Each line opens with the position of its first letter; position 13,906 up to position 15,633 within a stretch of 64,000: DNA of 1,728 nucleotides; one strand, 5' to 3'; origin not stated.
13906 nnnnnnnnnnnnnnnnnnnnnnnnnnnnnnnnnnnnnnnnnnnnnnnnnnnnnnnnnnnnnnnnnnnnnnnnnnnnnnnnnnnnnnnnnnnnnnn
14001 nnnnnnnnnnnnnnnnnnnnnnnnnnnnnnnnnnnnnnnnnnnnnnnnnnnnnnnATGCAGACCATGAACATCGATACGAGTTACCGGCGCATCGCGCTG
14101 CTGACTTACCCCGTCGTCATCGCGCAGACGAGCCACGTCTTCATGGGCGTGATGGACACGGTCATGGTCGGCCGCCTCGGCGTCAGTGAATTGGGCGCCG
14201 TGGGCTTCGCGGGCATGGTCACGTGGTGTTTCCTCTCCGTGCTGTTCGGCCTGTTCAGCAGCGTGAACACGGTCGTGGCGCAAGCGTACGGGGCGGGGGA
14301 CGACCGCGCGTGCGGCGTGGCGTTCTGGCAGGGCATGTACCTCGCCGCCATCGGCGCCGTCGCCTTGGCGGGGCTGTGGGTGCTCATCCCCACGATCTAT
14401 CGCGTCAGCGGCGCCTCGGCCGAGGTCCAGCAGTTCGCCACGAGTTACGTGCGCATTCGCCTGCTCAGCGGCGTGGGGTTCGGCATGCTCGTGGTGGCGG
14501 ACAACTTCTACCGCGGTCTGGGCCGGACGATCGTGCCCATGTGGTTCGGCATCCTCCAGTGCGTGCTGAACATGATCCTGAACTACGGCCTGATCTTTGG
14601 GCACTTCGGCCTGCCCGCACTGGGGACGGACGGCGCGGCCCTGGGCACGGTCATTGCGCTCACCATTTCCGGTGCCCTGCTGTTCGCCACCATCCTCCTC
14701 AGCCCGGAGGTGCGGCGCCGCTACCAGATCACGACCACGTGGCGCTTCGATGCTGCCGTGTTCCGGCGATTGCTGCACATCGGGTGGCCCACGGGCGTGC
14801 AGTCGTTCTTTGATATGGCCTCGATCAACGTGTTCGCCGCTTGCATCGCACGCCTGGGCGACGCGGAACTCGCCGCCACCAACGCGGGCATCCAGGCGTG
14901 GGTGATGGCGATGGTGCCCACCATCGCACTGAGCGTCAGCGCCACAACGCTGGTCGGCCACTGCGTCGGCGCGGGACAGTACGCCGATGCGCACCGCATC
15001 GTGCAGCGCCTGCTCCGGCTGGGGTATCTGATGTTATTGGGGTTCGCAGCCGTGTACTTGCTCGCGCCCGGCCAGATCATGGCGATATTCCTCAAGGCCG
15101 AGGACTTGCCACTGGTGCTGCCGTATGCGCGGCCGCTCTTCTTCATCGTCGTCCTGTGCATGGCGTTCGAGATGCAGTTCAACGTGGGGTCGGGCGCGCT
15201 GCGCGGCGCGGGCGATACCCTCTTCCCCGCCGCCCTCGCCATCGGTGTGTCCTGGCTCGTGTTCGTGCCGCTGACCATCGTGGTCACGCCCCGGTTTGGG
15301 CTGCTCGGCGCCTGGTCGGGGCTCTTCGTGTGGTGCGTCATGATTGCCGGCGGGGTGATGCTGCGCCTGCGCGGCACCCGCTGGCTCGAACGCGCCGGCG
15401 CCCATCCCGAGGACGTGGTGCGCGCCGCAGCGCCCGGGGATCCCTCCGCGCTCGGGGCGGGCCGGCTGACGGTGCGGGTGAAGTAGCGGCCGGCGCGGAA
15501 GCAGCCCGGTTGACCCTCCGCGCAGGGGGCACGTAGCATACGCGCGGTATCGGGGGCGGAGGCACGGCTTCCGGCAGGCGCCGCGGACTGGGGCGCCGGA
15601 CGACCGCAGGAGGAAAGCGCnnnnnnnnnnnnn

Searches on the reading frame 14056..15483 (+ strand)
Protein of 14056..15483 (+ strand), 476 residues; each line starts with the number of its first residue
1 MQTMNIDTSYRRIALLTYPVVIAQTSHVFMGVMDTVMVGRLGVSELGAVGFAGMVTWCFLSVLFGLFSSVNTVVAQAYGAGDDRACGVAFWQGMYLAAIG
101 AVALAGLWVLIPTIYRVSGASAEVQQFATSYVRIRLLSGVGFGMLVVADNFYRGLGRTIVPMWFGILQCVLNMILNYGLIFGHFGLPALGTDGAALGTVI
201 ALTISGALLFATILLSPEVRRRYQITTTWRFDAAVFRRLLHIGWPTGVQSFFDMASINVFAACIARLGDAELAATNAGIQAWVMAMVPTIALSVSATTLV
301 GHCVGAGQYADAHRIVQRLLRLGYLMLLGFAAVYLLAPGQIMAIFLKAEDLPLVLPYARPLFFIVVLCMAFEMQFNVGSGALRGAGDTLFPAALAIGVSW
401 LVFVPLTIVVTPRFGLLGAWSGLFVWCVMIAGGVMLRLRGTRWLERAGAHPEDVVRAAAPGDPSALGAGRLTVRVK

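Call 9: find_related_loci(query=window:14056-15483:+, collection=genome_contigs, flank=4000)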
Query window:14056-15483:+ (476 aa) in genome_contigs; peptide patterns used: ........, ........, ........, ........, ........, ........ (x = any residue, [..] = any of these).
5 stretches matched a pattern, but none encodes a relative of the query by tblastn (E <= 1e-3).
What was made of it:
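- Tried and rejected: A single-protein scan of GTDB genomes found none (call 9).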

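Call 10: find_homologous_proteins(query=window:14056-15483:+, max_evalue=1e-20)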
Query window:14056-15483:+ (476 aa): 643 proteins with E <= 1e-20 among 8000 candidates; the best 120 are listed.
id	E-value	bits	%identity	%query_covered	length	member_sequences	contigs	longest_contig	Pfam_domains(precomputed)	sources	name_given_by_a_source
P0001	0.0e+0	1029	100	99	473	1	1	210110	PF01554.24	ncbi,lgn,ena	-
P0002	1.3e-165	570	59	99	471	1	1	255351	PF01554.24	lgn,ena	-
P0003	3.6e-148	513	53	97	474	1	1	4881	PF01554.24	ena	-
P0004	6.7e-140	485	53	93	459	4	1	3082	PF01554.24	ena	-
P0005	8.7e-139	482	54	88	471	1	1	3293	PF01554.24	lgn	-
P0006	1.9e-138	480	54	93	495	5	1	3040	PF01554.24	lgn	-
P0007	2.0e-137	477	53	93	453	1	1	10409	PF01554.24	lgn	-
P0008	2.2e-137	477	54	96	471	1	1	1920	PF01554.24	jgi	jgi:MATE family multidrug resistance protein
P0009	1.1e-136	475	53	93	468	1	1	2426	PF01554.24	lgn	-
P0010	3.3e-136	473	51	98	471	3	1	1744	PF01554.24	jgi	-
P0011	1.9e-135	471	53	93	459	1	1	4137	PF01554.24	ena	-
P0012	1.0e-134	468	53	93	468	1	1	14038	PF01554.24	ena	-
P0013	2.1e-132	461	52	87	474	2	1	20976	PF01554.24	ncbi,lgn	-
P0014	6.9e-131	456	51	98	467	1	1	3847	PF01554.24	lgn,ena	-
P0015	3.8e-130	453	53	91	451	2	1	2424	PF01554.24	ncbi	-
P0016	1.1e-129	452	50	95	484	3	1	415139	PF01554.24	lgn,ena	-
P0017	1.2e-129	451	50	96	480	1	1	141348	PF01554.24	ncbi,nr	ncbi:MAG TPA: MATE family efflux transporter [Thermoanaerobaculia bacterium]|nr:MATE family efflux t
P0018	1.7e-129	451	49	97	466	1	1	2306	PF01554.24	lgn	-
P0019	3.4e-129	450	50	97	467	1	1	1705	PF01554.24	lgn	-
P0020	4.8e-129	449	50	97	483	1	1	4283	PF01554.24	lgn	-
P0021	4.4e-128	446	50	97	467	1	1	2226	PF01554.24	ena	-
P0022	1.6e-127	444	50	96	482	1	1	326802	PF01554.24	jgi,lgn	-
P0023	6.1e-127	443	51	95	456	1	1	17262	PF01554.24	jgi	jgi:MATE family multidrug resistance protein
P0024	3.1e-126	440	49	97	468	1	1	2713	PF01554.24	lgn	-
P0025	3.4e-126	440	48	98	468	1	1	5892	PF01554.24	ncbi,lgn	-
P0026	4.8e-126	440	48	98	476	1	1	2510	PF01554.24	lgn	-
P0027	5.2e-126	439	49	93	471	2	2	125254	PF01554.24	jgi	jgi:multidrug resistance protein, MATE family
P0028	7.3e-126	439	49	96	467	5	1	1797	PF01554.24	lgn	-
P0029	8.5e-126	439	47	95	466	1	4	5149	PF01554.24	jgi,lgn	jgi:MATE family multidrug resistance protein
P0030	1.3e-124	435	48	96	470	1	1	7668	PF01554.24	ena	-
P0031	2.2e-124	434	49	96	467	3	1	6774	PF01554.24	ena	-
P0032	3.4e-124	433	48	96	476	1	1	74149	PF01554.24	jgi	jgi:MATE family multidrug resistance protein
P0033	5.2e-124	433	49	94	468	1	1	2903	PF01554.24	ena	-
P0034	5.8e-124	433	49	98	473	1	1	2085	PF01554.24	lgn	-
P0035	1.6e-123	431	48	94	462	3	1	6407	PF01554.24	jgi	jgi:MATE family multidrug resistance protein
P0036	3.5e-123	430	46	97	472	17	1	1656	PF01554.24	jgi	jgi:MATE family multidrug resistance protein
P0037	6.3e-123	429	47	98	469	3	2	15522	PF01554.24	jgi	jgi:MATE family multidrug resistance protein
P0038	6.9e-123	429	48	97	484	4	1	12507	PF01554.24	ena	-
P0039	1.3e-122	428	47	97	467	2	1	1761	PF01554.24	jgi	-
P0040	2.8e-122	427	50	97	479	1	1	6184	PF01554.24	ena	-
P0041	3.6e-122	427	46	96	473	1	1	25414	PF01554.24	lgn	-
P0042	4.9e-122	426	50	93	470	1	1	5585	PF01554.24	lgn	-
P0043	5.9e-122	426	48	96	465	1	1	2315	PF01554.24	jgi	-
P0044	6.3e-122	426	50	93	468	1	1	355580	PF01554.24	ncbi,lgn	-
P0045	7.4e-122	426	49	93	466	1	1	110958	PF01554.24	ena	-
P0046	1.6e-121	425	48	94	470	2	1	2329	PF01554.24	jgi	jgi:MATE family multidrug resistance protein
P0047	3.4e-121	424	47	97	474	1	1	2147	PF01554.24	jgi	jgi:MATE family multidrug resistance protein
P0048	9.9e-121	422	50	97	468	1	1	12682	PF01554.24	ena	-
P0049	1.6e-120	421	49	98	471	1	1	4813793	PF01554.24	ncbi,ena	-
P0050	2.0e-120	421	48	93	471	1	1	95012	PF01554.24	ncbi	-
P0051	4.5e-120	420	49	96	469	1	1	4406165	PF01554.24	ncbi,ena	-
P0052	5.0e-120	420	49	95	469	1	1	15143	PF01554.24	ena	-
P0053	9.3e-120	419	46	97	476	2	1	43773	PF01554.24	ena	-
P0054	6.1e-119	416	47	97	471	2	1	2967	PF01554.24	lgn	-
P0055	6.4e-119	416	49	96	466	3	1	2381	PF01554.24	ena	-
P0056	7.1e-119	416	47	98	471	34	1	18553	PF01554.24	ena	-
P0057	9.0e-119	416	48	97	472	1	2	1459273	PF01554.24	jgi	jgi:multidrug resistance protein, MATE family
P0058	9.7e-119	415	48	97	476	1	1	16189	PF01554.24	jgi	jgi:MATE family multidrug resistance protein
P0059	1.1e-118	415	49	94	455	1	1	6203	PF01554.24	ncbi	-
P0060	2.6e-118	414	48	94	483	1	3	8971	PF01554.24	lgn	-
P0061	2.7e-118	414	47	97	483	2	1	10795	PF01554.24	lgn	-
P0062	5.5e-118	413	47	92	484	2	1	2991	PF01554.24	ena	-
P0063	9.4e-118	412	49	93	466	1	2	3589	PF01554.24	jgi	-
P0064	1.6e-117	412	47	96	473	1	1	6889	PF01554.24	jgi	jgi:MATE family multidrug resistance protein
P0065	1.6e-117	411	48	97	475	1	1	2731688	PF01554.24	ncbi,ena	-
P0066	5.2e-117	410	46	99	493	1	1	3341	PF01554.24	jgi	jgi:MATE family multidrug resistance protein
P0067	6.3e-117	410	48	93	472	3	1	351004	PF01554.24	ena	-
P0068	8.0e-117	409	48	96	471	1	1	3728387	PF01554.24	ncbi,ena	-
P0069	8.1e-117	409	45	97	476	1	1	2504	PF01554.24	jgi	jgi:MATE family multidrug resistance protein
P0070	9.4e-117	409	49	97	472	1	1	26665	PF01554.24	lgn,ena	-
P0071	1.2e-116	409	46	98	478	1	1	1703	PF01554.24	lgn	-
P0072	1.6e-116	408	48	96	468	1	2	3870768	PF01554.24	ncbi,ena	-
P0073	2.0e-116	408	47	92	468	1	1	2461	PF01554.24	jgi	-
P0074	2.2e-116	408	46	93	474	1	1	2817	PF01554.24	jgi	-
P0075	2.5e-116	408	48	96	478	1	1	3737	PF01554.24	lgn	-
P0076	3.5e-116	407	45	96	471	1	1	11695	PF01554.24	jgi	jgi:MATE family multidrug resistance protein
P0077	4.6e-116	407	47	97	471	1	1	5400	PF01554.24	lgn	-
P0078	5.8e-116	406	49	97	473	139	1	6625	PF01554.24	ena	-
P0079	6.0e-116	406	48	93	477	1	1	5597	PF01554.24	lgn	-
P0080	1.3e-115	405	46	93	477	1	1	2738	PF01554.24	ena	-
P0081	1.7e-115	405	47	93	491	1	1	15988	PF01554.24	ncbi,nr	ncbi:MAG TPA: MATE family efflux transporter [Thermoanaerobaculia bacterium]|nr:MATE family efflux t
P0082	7.0e-115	403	47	95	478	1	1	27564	PF01554.24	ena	-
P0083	8.4e-115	403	46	97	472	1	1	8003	PF01554.24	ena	-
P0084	3.0e-114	401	46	93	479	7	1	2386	PF01554.24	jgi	jgi:MATE family multidrug resistance protein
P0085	1.9e-113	398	46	96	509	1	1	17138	PF01554.24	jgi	jgi:multidrug resistance protein, MATE family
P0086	2.6e-113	398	49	86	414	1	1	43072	PF01554.24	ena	-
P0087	4.6e-113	397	46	94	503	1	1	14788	PF01554.24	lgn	-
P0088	2.1e-112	395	46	96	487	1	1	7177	PF01554.24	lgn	-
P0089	4.3e-112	394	48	93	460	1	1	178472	PF01554.24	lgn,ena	-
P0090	1.8e-111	392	44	93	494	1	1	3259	PF01554.24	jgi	jgi:MATE family multidrug resistance protein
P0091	2.4e-111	391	50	85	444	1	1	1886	PF01554.24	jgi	jgi:MATE family multidrug resistance protein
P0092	2.5e-111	391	44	94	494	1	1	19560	PF01554.24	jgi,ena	-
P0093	3.0e-111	391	45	98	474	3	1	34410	PF01554.24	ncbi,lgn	ncbi:MAG: MATE family efflux transporter [Acidobacteriota bacterium]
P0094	5.4e-110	387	45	93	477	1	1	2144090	PF01554.24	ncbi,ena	-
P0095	6.3e-109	383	44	96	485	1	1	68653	PF01554.24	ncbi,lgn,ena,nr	ncbi:MAG: MATE family efflux transporter [Thermoanaerobaculia bacterium]|nr:MATE family efflux trans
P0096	1.8e-108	382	45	97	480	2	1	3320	PF01554.24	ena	-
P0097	1.0e-107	379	44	93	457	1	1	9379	PF01554.24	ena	-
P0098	1.5e-107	379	44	93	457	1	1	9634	PF01554.24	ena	-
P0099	2.4e-107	378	47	88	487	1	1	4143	PF01554.24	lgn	-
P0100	5.3e-107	377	44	93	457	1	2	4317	PF01554.24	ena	-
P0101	6.3e-107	377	44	93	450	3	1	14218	PF01554.24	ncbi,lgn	-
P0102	1.9e-106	375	44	96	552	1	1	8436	PF01554.24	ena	-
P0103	3.5e-106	374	44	96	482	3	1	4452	PF01554.24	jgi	jgi:MATE family multidrug resistance protein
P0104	9.7e-106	373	44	96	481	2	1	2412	PF01554.24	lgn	-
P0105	1.0e-105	373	46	93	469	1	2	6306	PF01554.24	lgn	-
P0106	6.4e-105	370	44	93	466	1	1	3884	PF01554.24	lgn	-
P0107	1.2e-103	366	44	93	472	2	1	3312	PF01554.24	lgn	-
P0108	1.4e-101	359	45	92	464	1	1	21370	PF01554.24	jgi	jgi:MATE family multidrug resistance protein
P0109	2.1e-101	358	42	98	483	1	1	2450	PF01554.24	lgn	-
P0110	6.0e-89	317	49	69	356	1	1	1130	PF01554.24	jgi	jgi:MATE family multidrug resistance protein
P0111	3.5e-86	308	49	67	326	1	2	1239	PF01554.24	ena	-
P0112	2.9e-76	275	46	67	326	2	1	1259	PF01554.24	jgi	jgi:MATE family multidrug resistance protein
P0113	3.3e-72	262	38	91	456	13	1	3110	PF01554.24,PF03023.20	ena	-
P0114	6.2e-72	261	37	92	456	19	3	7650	PF01554.24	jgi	jgi:MATE family multidrug resistance protein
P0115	7.6e-72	261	38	92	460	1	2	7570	PF01554.24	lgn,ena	-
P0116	2.2e-71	259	37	92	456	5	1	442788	PF01554.24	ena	-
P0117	4.3e-71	258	38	91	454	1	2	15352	PF01554.24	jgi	jgi:MATE family multidrug resistance protein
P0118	1.5e-69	253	49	55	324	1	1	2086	PF01554.24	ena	-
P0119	2.4e-69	253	38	91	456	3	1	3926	PF01554.24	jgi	jgi:MATE family multidrug resistance protein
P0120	1.8e-67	246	36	91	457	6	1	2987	PF01554.24,PF03023.20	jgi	-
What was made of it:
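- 14065..15486 (+): Regulated gene: MATE family efflux transporter (an alternative start is at 14056). Pfam PF01554 is present in all homologues (call 10).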

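Call 11: find_encoding_contigs(protein=P0001, flank=3000, max_places=4)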
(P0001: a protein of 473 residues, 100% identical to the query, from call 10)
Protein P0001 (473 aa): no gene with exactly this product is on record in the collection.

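Call 12: find_encoding_contigs(protein=P0002, flank=5000, max_places=4)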
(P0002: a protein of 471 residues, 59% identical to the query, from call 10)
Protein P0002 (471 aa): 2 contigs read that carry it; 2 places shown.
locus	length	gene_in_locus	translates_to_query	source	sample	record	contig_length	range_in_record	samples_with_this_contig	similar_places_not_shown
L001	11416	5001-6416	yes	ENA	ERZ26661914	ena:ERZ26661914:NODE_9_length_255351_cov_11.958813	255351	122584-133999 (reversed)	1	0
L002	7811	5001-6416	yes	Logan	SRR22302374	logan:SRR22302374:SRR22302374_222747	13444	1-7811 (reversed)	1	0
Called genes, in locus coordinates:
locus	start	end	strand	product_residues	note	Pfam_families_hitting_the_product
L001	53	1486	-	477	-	PF00672:HAMP, PF26769:HAMP_PhoQ (weak), PF00211:Guanylate_cyc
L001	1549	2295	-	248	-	PF03168:LEA_2 (weak)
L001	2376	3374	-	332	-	PF00990:GGDEF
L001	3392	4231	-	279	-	PF08668:HDOD, PF01966:HD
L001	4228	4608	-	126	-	-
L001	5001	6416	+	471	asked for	PF01554:MatE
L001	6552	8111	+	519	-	PF00501:AMP-binding, PF13193:AMP-binding_C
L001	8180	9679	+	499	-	PF01432:Peptidase_M3 (faint)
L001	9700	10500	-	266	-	PF00149:Metallophos, PF12850:Metallophos_2 (faint)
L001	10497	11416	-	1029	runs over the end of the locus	PF03710:GlnE, PF08335:GlnD_UR_UTase, PF10335:DUF294_C (faint), PF03710:GlnE, PF08335:GlnD_UR_UTase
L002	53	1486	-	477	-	PF00672:HAMP, PF26769:HAMP_PhoQ (weak), PF00211:Guanylate_cyc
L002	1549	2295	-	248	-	PF03168:LEA_2 (weak)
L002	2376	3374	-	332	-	PF00990:GGDEF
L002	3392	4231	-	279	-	PF08668:HDOD, PF01966:HD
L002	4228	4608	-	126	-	-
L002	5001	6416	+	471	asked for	PF01554:MatE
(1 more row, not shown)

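Call 16: find_encoding_contigs(protein=P0003, flank=3000, max_places=2)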
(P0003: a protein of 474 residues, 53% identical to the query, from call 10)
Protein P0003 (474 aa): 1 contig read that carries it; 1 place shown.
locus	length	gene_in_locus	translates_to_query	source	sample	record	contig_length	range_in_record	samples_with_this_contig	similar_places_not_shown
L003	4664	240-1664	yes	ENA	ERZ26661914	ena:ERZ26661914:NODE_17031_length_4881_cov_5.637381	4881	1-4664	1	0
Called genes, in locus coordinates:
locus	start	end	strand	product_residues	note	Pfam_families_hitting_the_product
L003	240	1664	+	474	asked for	PF01554:MatE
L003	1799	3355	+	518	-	PF00501:AMP-binding, PF13193:AMP-binding_C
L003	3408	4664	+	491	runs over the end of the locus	?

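Call 17: find_encoding_contigs(protein=P0007, flank=3000, max_places=2)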
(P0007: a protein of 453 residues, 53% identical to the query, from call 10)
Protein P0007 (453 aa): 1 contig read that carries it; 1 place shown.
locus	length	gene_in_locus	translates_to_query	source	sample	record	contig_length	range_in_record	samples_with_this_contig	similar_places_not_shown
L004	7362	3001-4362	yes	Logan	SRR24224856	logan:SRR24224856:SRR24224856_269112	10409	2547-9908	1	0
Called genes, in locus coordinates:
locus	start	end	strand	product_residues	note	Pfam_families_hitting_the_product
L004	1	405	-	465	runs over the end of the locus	PF01425:Amidase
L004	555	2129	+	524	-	PF02805:Ada_Zn_binding, PF12833:HTH_18, PF00165:HTH_AraC (weak), PF06029:AlkA_N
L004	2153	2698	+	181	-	PF02870:Methyltransf_1N (faint), PF01035:DNA_binding_1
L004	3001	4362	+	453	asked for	PF01554:MatE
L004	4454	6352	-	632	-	PF01839:FG-GAP (faint), PF13517:FG-GAP_3, PF07593:UnbV_ASPIC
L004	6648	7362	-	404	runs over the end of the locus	?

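Call 18: find_encoding_contigs(protein=P0012, flank=3000, max_places=2)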
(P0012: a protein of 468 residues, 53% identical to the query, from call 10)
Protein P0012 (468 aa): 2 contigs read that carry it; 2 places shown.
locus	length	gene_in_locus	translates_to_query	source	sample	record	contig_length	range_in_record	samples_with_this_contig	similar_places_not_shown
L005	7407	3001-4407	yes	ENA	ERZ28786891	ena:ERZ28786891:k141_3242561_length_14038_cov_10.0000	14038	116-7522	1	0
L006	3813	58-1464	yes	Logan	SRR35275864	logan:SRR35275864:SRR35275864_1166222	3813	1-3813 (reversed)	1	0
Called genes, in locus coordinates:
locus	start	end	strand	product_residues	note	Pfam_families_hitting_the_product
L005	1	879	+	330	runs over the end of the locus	?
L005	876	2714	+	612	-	PF14684:Tricorn_C1, PF03572:Peptidase_S41, PF13428:TPR_14 (faint), PF07719:TPR_2 (faint), PF13181:TPR_8 (faint), PF13432:TPR_16 (weak), PF14559:TPR_19 (weak), PF13432:TPR_16 (weak), +4 more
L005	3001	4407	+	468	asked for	PF01554:MatE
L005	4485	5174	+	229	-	PF00702:Hydrolase, PF12710:HAD (weak), PF13419:HAD_2, PF13242:Hydrolase_like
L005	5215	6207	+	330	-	PF05721:PhyH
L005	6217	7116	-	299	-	PF12146:Hydrolase_4, PF00561:Abhydrolase_1 (weak), PF12697:Abhydrolase_6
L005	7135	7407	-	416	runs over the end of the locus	PF01546:Peptidase_M20, PF07687:M20_dimer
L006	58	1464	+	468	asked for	PF01554:MatE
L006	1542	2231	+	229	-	PF00702:Hydrolase, PF12710:HAD (weak), PF13419:HAD_2, PF13242:Hydrolase_like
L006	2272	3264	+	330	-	PF05721:PhyH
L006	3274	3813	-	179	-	?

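Call 23: find_related_loci(query=A2, collection=genome_contigs, flank=1500)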
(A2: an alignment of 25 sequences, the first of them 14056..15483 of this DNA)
Query A2 (476 aa) in genome_contigs; peptide patterns used: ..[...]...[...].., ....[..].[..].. (x = any residue, [..] = any of these).
600 stretches matched a pattern (row limit reached: there are more); 581 encode a relative of the query (tblastn E <= 1e-3); the best 80 are kept; 80 distinct loci.
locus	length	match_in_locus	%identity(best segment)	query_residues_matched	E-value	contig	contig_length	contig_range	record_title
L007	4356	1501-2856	50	1-452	3e-135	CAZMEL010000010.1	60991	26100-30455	MAG TPA_asm: uncultured Thermoanaerobaculia bacterium isolate binchicken_co237_100 genome assembly, contig: NODE_326_len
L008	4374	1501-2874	48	2-458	6e-123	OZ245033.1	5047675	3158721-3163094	MAG: Candidatus Multivorans sp. isolate ccabee53-d9e3-4e52-b566-adb1483e4997 genome assembly, chromosome: 1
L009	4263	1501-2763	52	6-426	2e-123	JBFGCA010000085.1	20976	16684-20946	MAG: Thermoanaerobaculia bacterium isolate Mix_sand01.2020.11.Z.57 k141_283044_length_20976_cov_22.0917, whole genome sh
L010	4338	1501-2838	47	3-449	4e-123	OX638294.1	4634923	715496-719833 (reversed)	MAG: uncultured Thermoanaerobaculia bacterium isolate 42478a12-5572-4d71-959b-92ffd854a98d genome assembly, chromosome:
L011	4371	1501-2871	48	1-460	2e-122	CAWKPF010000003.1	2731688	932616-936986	MAG: uncultured Acidobacteriota bacterium isolate MFD09779.bin.1.69 genome assembly, contig: contig_21579, whole genome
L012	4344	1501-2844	47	4-452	2e-122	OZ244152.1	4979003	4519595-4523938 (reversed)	MAG: Candidatus Multivorans sp. isolate afea6ae8-3198-4470-b6a0-f74c278aea2c genome assembly, chromosome: 1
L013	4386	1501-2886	46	1-469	7e-121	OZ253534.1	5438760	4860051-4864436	MAG: Candidatus Multivorans sp. isolate be2d7f3f-f219-46b2-8ad1-06fdd0eb2387 genome assembly, chromosome: 1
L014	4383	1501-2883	49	2-469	1e-120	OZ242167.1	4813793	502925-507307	MAG: Candidatus Multivorans sp. isolate 7fb352fe-185d-4cb3-939b-2af4a04fcc16 genome assembly, chromosome: 1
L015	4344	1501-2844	48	4-452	1e-119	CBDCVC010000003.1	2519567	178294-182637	MAG: Candidatus Multivorans sp. isolate d43f0643-08c3-4d58-9c0e-53586e9ec49c genome assembly, contig: contig_3, whole ge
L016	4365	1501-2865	48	4-460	2e-119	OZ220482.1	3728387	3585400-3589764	MAG: Thermoanaerobaculia bacterium isolate 1ba308f5-42e2-4878-81ff-2dc7ade272f8 genome assembly, chromosome: 1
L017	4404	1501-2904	45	2-469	6e-117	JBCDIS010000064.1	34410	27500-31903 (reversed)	MAG: Acidobacteriota bacterium isolate P01_H01_bin.185 k141_1062282_length_34410_cov_19.7558, whole genome shotgun seque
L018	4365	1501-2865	45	4-465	2e-116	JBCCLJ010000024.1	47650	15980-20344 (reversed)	MAG: Acidobacteriota bacterium isolate P01_C01_bin.24 k141_133812_length_47650_cov_60.8171, whole genome shotgun sequenc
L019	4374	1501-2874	44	2-460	2e-110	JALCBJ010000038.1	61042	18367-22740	MAG: Thermoanaerobaculia bacterium isolate IB1_shallow_metabat_bins_2.tsv.009 NODE_95_length_61042_cov_18.976995, whole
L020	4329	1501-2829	48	5-446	4e-110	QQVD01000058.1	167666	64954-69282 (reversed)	MAG: Acidobacteria bacterium isolate LB_ACB_1 c_000000000045, whole genome shotgun sequence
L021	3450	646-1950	36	9-445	2e-78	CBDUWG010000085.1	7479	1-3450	MAG TPA_asm: uncultured bacterium isolate SRR22302358_concoct_46 genome assembly, contig: ERZ25746585.4334, whole genome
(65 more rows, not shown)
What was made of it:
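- Tried and rejected: A profile scan was needed (call 23).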

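Call 25: find_related_loci(query=A2, collection=metagenome_contigs, flank=1200)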
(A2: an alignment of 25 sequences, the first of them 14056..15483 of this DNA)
Query A2 (476 aa) in metagenome_contigs; peptide patterns used: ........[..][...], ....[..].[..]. (x = any residue, [..] = any of these).
600 stretches matched a pattern (row limit reached: there are more); 524 encode a relative of the query (tblastn E <= 1e-3); the best 80 are kept; 80 distinct loci.
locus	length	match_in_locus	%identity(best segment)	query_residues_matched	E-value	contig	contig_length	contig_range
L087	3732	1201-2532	54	3-446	1e-134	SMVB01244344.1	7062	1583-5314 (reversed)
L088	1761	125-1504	47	7-470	8e-136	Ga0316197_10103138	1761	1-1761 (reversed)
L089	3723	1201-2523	46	7-447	2e-125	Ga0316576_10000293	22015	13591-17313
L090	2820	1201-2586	48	2-464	1e-120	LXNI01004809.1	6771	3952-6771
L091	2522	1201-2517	48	2-440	2e-113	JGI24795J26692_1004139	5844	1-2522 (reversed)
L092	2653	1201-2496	35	10-443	5e-68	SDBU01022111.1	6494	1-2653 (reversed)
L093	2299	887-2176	35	12-443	8e-68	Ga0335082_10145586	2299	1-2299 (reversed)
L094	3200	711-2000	36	12-443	2e-65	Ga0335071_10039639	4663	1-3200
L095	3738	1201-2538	36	12-457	2e-59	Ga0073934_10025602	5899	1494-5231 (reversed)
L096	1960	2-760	45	200-448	4e-58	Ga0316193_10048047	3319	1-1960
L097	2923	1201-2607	33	9-468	1e-56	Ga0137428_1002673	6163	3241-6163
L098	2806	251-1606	29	10-456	4e-55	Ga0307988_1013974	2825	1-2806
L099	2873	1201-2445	36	11-429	2e-58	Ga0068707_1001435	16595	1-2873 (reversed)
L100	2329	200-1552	33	9-463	2e-54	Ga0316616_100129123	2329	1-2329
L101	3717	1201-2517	30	10-443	1e-53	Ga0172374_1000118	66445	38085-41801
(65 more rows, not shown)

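Call 38: search_protein_families(library=ncbifam, proteins=[window:14056-15483:+])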
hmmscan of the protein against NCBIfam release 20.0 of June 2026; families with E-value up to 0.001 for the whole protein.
window:14056-15483:+ (476 aa): 8 families
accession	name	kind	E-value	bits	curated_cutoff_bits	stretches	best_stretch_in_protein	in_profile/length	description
TIGR00797.1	matE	subfamily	5e-72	243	147.4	1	19-420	1-396/396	MATE family efflux transporter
NF001214.0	PRK00187.1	equivalog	5.1e-43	147.7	449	1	13-448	12-453/464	NorM family multidrug efflux MATE transporter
NF007562.1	PRK10189.1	equivalog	9.2e-26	90.6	465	1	10-446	26-465/470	EmmdR/YeeO family multidrug/toxin efflux MATE transporter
NF041801.1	MATE_SolL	equivalog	3.3e-25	88.8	780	1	11-431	20-439/458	solanimycin export family MATE transporter SolL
NF052396.1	MATE_WgkD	equivalog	9e-24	84.2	510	1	13-403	5-387/428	tryglysin-associated MATE efflux transporter WgkD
NF000263.1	MATE_multi_NorM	equivalog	1e-21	77.9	950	1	11-426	18-433/459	multidrug efflux MATE transporter NorM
NF007690.0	PRK10367.1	equivalog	4.3e-13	49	409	1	9-428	7-418/441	MATE family efflux transporter DinF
NF041358.1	GntT_guanitoxin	equivalog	7.7e-05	21.9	525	1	30-353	32-352/438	guanitoxin biosynthesis MATE family efflux transporter GntT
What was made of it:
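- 14065..15486 (+): TIGR00797 matE at E = 5e-72, with NorM-like models as the next best (call 38).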

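Call 46: find_encoding_contigs(protein=P0017, flank=1000, max_places=1)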
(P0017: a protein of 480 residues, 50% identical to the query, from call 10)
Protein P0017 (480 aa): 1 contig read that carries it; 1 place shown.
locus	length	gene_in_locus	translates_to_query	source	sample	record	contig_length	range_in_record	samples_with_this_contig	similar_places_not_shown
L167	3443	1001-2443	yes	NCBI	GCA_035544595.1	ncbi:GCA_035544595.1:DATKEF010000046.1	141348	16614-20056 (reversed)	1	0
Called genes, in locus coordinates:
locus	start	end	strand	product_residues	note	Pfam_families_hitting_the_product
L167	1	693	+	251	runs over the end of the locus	PF01904:DUF72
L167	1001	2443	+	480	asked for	PF01554:MatE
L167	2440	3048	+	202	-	-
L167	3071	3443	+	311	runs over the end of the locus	-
